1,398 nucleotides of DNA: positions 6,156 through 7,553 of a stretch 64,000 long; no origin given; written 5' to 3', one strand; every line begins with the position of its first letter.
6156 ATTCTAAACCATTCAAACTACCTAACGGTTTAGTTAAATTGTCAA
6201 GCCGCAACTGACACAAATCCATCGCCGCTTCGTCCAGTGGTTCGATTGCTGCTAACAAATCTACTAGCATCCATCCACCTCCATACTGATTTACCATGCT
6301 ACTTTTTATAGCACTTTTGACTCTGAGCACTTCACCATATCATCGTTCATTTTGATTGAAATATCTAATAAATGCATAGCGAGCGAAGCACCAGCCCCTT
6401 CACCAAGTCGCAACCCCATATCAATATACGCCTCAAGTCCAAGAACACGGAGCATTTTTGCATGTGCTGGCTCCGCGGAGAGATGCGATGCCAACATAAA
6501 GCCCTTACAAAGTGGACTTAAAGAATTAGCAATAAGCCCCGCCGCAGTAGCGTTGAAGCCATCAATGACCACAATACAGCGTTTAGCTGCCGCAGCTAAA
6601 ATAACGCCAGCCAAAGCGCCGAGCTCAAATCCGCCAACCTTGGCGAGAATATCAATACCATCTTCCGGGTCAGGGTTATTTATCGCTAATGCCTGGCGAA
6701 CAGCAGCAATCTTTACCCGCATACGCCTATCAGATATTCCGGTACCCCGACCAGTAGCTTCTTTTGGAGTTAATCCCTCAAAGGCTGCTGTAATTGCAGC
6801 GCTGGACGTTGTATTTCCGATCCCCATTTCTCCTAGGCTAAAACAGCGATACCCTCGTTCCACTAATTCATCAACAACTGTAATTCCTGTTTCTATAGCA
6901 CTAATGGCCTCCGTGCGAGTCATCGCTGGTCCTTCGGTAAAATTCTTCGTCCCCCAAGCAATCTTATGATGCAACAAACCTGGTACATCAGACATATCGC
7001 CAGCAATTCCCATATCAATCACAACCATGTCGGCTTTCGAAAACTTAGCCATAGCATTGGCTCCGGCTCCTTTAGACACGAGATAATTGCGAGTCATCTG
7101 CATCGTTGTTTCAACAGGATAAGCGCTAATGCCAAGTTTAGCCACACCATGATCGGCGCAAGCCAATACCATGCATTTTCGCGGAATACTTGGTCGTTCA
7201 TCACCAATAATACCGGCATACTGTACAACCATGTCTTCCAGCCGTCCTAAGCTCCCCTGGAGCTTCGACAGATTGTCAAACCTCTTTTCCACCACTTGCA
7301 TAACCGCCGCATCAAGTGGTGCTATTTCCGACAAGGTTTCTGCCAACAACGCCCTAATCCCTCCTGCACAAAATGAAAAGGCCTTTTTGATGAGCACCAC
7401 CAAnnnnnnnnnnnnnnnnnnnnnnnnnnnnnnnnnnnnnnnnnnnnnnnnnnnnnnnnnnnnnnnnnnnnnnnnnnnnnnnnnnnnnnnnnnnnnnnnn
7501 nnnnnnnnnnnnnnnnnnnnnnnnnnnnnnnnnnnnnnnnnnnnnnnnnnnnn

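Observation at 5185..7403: Tandem overlapping CobT paralogs, one with a degenerate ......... motif: ArsAB-type phenolic lower-ligand activation?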

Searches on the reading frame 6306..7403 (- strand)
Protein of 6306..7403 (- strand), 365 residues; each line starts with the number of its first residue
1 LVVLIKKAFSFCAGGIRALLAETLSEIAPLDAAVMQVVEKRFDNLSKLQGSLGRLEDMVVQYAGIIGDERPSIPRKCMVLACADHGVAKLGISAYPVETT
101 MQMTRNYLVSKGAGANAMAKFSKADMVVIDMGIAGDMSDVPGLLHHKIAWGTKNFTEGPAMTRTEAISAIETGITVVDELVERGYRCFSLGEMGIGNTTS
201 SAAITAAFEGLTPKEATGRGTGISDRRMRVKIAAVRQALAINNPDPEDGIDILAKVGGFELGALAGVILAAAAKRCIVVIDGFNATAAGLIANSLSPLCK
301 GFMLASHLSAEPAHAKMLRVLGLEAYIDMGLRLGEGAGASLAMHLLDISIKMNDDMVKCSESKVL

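Call 4: search_solved_structures(query=window:6306-7403:-, show_alignments=2)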
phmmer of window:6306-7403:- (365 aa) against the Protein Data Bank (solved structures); distinct sequences matched with E-value up to 0.001: 10.
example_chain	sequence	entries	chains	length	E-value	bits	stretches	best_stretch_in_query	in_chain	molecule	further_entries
4hdk_A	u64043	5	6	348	1.6e-131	441.6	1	17-353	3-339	ArsA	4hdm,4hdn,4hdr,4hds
6b5f_A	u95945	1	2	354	1.3e-67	231.5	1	20-364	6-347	Nicotinate-nucleotide--dimethylbenzimidazole phosphoribosyltransferase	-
1wx1_A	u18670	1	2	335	2.3e-66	227.5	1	33-349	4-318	nicotinate-nucleotide--dimethylbenzimidazole phosphoribosyltransferase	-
1j33_A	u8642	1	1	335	3.6e-66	226.8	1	39-349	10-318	CobT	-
4kqj_A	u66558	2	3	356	1.4e-64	221.6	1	24-362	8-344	Nicotinate-nucleotide--dimethylbenzimidazole phosphoribosyltransferase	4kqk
1jh8_A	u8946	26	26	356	1.8e-62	214.6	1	24-362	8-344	Nicotinate Mononucleotide:5,6-Dimethylbenzimidazole Phosphoribosyltransferase | Nicotinate-nucleotide--dimethylbenzimidazole phosphoribosyltransferase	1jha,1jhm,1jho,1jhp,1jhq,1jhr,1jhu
1d0s_A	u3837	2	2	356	2.3e-62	214.3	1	24-362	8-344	NICOTINATE MONONUCLEOTIDE:5,6-DIMETHYLBENZIMIDAZOLE PHOSPHORIBOSYLTRANSFERASE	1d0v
4hdk_B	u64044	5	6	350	1.6e-61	211.5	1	20-364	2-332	ArsB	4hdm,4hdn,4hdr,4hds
4kqh_A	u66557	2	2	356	1.8e-61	211.3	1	24-362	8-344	Nicotinate-nucleotide--dimethylbenzimidazole phosphoribosyltransferase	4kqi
4kqf_A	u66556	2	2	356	1.8e-61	211.3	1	24-362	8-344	Nicotinate-nucleotide--dimethylbenzimidazole phosphoribosyltransferase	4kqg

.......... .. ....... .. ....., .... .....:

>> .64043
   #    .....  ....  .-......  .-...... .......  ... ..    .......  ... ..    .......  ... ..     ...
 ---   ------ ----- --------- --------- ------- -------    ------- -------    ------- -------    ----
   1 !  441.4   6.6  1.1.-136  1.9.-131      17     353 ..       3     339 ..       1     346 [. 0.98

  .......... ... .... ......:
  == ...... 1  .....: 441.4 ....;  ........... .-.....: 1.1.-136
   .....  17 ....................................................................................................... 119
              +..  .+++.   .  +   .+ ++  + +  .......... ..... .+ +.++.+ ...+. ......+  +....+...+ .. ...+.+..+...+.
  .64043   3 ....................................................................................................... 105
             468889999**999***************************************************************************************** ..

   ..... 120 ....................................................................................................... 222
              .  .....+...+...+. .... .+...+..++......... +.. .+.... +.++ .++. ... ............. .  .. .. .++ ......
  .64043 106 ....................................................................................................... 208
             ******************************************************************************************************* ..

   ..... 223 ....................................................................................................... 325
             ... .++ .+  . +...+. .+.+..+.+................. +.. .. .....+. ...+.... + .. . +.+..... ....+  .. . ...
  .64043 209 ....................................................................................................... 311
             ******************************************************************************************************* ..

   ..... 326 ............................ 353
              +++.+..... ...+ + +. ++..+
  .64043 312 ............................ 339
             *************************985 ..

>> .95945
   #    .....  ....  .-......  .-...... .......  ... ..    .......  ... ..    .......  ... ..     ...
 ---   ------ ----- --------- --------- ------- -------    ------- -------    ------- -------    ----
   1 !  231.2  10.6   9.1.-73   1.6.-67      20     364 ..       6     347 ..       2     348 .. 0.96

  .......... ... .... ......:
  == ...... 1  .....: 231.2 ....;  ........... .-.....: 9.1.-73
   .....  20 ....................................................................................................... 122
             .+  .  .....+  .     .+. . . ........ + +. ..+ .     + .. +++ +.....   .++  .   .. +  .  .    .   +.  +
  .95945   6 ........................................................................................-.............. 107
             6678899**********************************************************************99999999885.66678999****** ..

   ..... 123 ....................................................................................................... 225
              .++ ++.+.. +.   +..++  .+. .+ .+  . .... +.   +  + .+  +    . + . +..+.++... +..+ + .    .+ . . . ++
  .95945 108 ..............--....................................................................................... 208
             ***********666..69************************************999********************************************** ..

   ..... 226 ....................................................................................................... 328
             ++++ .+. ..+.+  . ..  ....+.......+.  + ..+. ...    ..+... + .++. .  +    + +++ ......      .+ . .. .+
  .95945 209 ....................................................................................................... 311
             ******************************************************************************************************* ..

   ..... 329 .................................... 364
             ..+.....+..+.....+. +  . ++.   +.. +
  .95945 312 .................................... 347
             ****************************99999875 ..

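Call 9: search_protein_families(library=pfam, proteins=[window:6306-7403:-])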
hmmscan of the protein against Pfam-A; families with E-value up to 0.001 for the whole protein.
window:6306-7403:- (365 aa): 1 family
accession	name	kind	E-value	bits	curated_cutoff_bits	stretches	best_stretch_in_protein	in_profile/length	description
PF02277.22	DBI_PRT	-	4.7e-118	394.7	22.6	1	27-364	1-329/329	Phosphoribosyltransferase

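Call 10: search_protein_families(library=ncbifam, proteins=[window:6306-7403:-])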
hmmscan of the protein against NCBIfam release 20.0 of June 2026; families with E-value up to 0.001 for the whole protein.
window:6306-7403:- (365 aa): 3 families
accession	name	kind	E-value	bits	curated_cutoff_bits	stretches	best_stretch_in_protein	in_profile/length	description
TIGR03160.1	cobT_DBIPRT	equivalog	1.3e-115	386.2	319.3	1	31-364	2-334/334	nicotinate-nucleotide--dimethylbenzimidazole phosphoribosyltransferase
NF000996.0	PRK00105.1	subfamily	1.2e-112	376.6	306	1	21-364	5-346/350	nicotinate-nucleotide--dimethylbenzimidazole phosphoribosyltransferase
TIGR00303.2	TIGR00303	equivalog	0.0004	19.7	240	1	152-287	106-237/334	nicotinate mononucleotide-dependent phosphoribosyltransferase CobT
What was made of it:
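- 6306..7349 (-): arsA, 347 aa with a TTG start; the predicted catalytic subunit. Motifs by residue: SAYP 75-78, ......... 173-181 (E174), GRGTGIS 200-206, LGEGAGA 315-321 (E317). Calls 9 and 10 (PF02277, TIGR03160).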

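Call 26: find_homologous_proteins(query=window:6306-7349:-, max_evalue=1e-30)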
Query window:6306-7349:- (347 aa): 7978 proteins with E <= 1e-30 among 8000 candidates; the best 120 are listed.
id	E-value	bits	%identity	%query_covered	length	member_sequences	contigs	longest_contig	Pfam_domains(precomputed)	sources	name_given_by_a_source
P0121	2.7e-220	748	100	100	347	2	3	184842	PF02277.23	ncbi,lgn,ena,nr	ncbi:MAG: nicotinate-nucleotide/dimethylbenzimidazole phosphoribosyltransferase [Firmicutes bacteriu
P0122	7.3e-163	559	74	100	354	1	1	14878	PF02277.23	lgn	-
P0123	5.8e-162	556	73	100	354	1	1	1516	PF02277.23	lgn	-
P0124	4.6e-156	537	70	100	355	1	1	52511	PF02277.23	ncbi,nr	ncbi:MAG: nicotinate-nucleotide--dimethylbenzimidazole phosphoribosyltransferase [Negativicutes bact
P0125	2.3e-154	531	70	100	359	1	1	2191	PF02277.23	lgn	-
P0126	1.7e-153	529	70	100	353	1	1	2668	PF02277.23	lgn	-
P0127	2.7e-153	528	71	99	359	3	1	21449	PF02277.23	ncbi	-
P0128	1.1e-152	526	71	100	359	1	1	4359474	PF02277.23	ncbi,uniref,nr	ncbi:nicotinate-nucleotide--dimethylbenzimidazole phosphoribosyltransferase [Anaeroselena agilis]|un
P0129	1.4e-152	526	69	100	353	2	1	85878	PF02277.23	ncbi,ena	-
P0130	1.6e-152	525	69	99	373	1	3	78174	PF02277.23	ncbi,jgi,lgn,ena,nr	ncbi:MAG: cobT 2 [Firmicutes bacterium]|nr:cobT 2 [Bacillota bacterium]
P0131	5.4e-152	524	70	100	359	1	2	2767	PF02277.23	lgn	-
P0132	5.6e-152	524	69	100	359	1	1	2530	PF02277.23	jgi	jgi:nicotinate-nucleotide--dimethylbenzimidazole phosphoribosyltransferase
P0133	7.8e-152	523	69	100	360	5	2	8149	PF02277.23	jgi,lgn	jgi:nicotinate-nucleotide--dimethylbenzimidazole phosphoribosyltransferase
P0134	6.0e-151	520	70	100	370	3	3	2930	PF02277.23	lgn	-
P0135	8.9e-151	520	70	100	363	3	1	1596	PF02277.23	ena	-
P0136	1.8e-150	519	69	100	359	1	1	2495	PF02277.23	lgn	-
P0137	2.0e-150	518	69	100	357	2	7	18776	PF02277.23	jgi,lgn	-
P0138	2.8e-150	518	69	100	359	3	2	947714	PF02277.23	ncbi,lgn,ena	-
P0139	3.3e-150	518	69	100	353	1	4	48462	PF02277.23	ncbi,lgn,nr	ncbi:MAG: nicotinate-nucleotide--dimethylbenzimidazole phosphoribosyltransferase [Negativicutes bact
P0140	1.1e-149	516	69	100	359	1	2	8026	PF02277.23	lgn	-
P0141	1.3e-149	516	70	100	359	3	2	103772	PF02277.23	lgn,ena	-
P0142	1.8e-149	515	70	100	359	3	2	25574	PF02277.23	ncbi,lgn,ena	-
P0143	4.0e-149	514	68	100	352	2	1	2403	PF02277.23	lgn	-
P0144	4.6e-149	514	69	100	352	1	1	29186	PF02277.23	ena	-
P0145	1.0e-148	513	68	100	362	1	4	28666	PF02277.23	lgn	-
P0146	1.3e-148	513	70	100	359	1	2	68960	PF02277.23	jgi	jgi:nicotinate-nucleotide--dimethylbenzimidazole phosphoribosyltransferase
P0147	2.4e-148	512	68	100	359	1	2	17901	PF02277.23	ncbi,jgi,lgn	jgi:nicotinate-nucleotide--dimethylbenzimidazole phosphoribosyltransferase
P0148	6.0e-148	510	68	100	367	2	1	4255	PF02277.23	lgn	-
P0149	2.9e-147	508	68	97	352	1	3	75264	PF02277.23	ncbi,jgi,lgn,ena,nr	ncbi:MAG: cobT 2 [Firmicutes bacterium]|nr:cobT 2 [Bacillota bacterium]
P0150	4.3e-147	507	66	100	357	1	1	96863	PF02277.23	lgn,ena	-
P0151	7.9e-147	507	68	100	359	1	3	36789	PF02277.23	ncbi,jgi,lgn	jgi:nicotinate-nucleotide--dimethylbenzimidazole phosphoribosyltransferase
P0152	8.4e-147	507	68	100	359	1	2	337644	PF02277.23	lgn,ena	-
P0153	1.1e-146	506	68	100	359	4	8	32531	PF02277.23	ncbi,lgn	-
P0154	5.7e-146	504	68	100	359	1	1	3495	PF02277.23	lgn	-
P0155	2.4e-145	502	68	100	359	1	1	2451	PF02277.23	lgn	-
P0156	9.7e-145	500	65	100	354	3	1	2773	PF02277.23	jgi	jgi:nicotinate-nucleotide--dimethylbenzimidazole phosphoribosyltransferase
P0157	9.9e-145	500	65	100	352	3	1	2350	PF02277.23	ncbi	ncbi:MAG TPA: nicotinate-nucleotide--dimethylbenzimidazole phosphoribosyltransferase [Negativicutes 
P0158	3.5e-144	498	67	100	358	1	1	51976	PF02277.23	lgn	-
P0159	8.1e-144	497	66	100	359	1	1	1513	PF02277.23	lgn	-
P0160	1.3e-143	496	68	100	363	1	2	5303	PF02277.23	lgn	-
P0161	2.7e-143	495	65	100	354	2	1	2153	PF02277.23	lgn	-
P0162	3.5e-143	495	65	100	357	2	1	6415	PF02277.23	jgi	-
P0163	4.4e-141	488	68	93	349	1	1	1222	PF02277.23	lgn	-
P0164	6.1e-141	487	64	100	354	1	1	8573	PF02277.23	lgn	-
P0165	3.4e-140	485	65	99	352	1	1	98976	PF02277.23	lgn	-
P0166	2.7e-139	482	64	100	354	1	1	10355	PF02277.23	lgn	-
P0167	3.2e-139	482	65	97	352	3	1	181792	PF02277.23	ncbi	-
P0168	3.2e-139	482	65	100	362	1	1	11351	PF02277.23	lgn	-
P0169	9.1e-139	480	64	100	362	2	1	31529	PF02277.23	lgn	-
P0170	1.1e-138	480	65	98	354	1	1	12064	PF02277.23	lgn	-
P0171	1.3e-138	480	65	100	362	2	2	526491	PF02277.23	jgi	jgi:nicotinate-nucleotide--dimethylbenzimidazole phosphoribosyltransferase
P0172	1.7e-138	479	65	100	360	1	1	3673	PF02277.23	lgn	-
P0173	4.4e-138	478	65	96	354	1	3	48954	PF02277.23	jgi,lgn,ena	-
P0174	7.3e-138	477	64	99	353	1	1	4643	PF02277.23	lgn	-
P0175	8.9e-138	477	65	99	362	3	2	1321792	PF02277.23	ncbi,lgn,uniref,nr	ncbi:nicotinate-nucleotide--dimethylbenzimidazole phosphoribosyltransferase|uniref:Nicotinate-nucleo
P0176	1.3e-137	476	65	100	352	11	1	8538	PF02277.23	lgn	-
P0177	1.4e-137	476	66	97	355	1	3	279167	PF02277.23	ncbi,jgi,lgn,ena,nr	ncbi:MAG: cobT 2 [Firmicutes bacterium]|nr:cobT 2 [Bacillota bacterium]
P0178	1.5e-137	476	67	96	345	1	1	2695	PF02277.23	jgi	-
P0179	1.6e-137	476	66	100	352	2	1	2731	PF02277.23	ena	-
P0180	2.7e-137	475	64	97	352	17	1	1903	PF02277.23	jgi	jgi:nicotinate-nucleotide--dimethylbenzimidazole phosphoribosyltransferase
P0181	2.8e-137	475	63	100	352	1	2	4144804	PF02277.23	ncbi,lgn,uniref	ncbi:Nicotinate-nucleotide--dimethylbenzimidazole phosphoribosyltransferase [Sporomusa carbonis]|uni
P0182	3.0e-137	475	65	97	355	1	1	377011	PF02277.23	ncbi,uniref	ncbi:nicotinate-nucleotide--dimethylbenzimidazole phosphoribosyltransferase [Pelosinus sp. sgz500959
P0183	3.2e-137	475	65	94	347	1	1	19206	PF02277.23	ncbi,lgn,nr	ncbi:MAG TPA: nicotinate-nucleotide--dimethylbenzimidazole phosphoribosyltransferase [Patescibacteri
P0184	3.5e-137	475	64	100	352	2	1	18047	PF02277.23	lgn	-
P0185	4.5e-137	475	66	96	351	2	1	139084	PF02277.23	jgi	-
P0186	6.3e-137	474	65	96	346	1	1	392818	PF02277.23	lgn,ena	-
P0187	6.4e-137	474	61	96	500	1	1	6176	PF02277.23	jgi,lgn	-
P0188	9.2e-137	474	64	98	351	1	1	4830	PF02277.23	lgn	-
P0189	9.4e-137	474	64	99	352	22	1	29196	PF02277.23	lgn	-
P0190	1.2e-136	473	64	99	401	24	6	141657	PF02277.23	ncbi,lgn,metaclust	metaclust:status=active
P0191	1.3e-136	473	66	97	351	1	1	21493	PF02277.23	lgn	-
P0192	1.3e-136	473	64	97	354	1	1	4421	PF02277.23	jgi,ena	-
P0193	2.0e-136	472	65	96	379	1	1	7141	PF02277.23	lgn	-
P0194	2.5e-136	472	66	96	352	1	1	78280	PF02277.23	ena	-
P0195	2.6e-136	472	64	97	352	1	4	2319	PF02277.23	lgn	-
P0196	3.0e-136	472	64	98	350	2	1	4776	PF02277.23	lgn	-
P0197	3.6e-136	472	65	97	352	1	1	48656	PF02277.23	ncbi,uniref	ncbi:nicotinate-nucleotide--dimethylbenzimidazole phosphoribosyltransferase [Dendrosporobacter sp. 1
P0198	4.5e-136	471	63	100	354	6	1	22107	PF02277.23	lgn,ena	-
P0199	4.9e-136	471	65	97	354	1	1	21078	PF02277.23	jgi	jgi:nicotinate-nucleotide--dimethylbenzimidazole phosphoribosyltransferase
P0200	5.7e-136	471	64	98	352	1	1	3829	PF02277.23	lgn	-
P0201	5.7e-136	471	63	99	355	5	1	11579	PF02277.23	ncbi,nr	ncbi:MAG: Nicotinate-nucleotide--dimethylbenzimidazole phosphoribosyltransferase [Pelosinus sp.]|nr:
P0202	6.1e-136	471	66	96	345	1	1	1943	PF02277.23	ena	-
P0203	7.2e-136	471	63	100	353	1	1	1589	PF02277.23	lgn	-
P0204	1.1e-135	470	65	97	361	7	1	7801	PF02277.23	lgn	-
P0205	1.5e-135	470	63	97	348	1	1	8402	PF02277.23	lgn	-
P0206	1.6e-135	469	63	100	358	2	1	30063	PF02277.23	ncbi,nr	ncbi:MAG: nicotinate-nucleotide--dimethylbenzimidazole phosphoribosyltransferase [Sporomusaceae bact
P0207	1.8e-135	469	64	97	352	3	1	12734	PF02277.23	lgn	-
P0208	2.0e-135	469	64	98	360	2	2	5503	PF02277.23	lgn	-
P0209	3.0e-135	469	62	100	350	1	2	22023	PF02277.23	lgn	-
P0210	5.0e-135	468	64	97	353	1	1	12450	PF02277.23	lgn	-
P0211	8.4e-135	467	63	100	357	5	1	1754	PF02277.23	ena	-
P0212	1.2e-134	467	63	99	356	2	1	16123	PF02277.23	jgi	jgi:nicotinate-nucleotide--dimethylbenzimidazole phosphoribosyltransferase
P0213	1.3e-134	467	64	97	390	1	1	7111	PF02277.23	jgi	jgi:nicotinate-nucleotide--dimethylbenzimidazole phosphoribosyltransferase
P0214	1.3e-134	466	64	97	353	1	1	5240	PF02277.23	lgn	-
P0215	1.5e-134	466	65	97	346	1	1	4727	PF02277.23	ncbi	-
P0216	1.5e-134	466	63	97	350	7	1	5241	PF02277.23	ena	-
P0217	1.7e-134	466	64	96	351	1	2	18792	PF02277.23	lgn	-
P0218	1.9e-134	466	64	100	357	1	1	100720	PF02277.23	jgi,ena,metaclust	metaclust:\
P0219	1.9e-134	466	58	96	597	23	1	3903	PF02277.23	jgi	jgi:nicotinate-nucleotide--dimethylbenzimidazole phosphoribosyltransferase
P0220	1.9e-134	466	64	97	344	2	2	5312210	PF02277.23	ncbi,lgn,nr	ncbi:nicotinate-nucleotide--dimethylbenzimidazole phosphoribosyltransferase [Sporomusa malonica]|nr:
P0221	2.1e-134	466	66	97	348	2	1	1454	PF02277.23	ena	-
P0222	2.4e-134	466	61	100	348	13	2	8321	PF02277.23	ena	-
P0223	3.2e-134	465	63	100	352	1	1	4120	PF02277.23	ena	-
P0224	3.7e-134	465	65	96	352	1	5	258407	PF02277.23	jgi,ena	-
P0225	5.5e-134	464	63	100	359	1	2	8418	PF02277.23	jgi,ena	-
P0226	5.5e-134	464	62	100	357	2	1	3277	PF02277.23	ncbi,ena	-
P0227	6.2e-134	464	66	96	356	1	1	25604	PF02277.23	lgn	-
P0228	7.6e-134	464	63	100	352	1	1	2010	PF02277.23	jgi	-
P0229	7.9e-134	464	61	100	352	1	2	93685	PF02277.23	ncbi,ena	-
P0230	8.6e-134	464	63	97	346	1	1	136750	PF02277.23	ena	-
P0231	1.4e-133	463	65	96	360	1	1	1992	PF02277.23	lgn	-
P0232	1.6e-133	463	63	98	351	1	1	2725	PF02277.23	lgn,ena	-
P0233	1.8e-133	463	64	97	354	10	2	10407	PF02277.23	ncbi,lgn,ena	-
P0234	2.2e-133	462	64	96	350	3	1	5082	PF02277.23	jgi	-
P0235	2.7e-133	462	63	96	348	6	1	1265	PF02277.23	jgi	-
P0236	3.1e-133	462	65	96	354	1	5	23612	PF02277.23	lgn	-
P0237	3.8e-133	462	64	96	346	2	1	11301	PF02277.23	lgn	-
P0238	4.1e-133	462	62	99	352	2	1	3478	PF02277.23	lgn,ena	-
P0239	6.2e-133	461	62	100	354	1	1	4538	PF02277.23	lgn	-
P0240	7.5e-133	461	65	96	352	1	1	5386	PF02277.23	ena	-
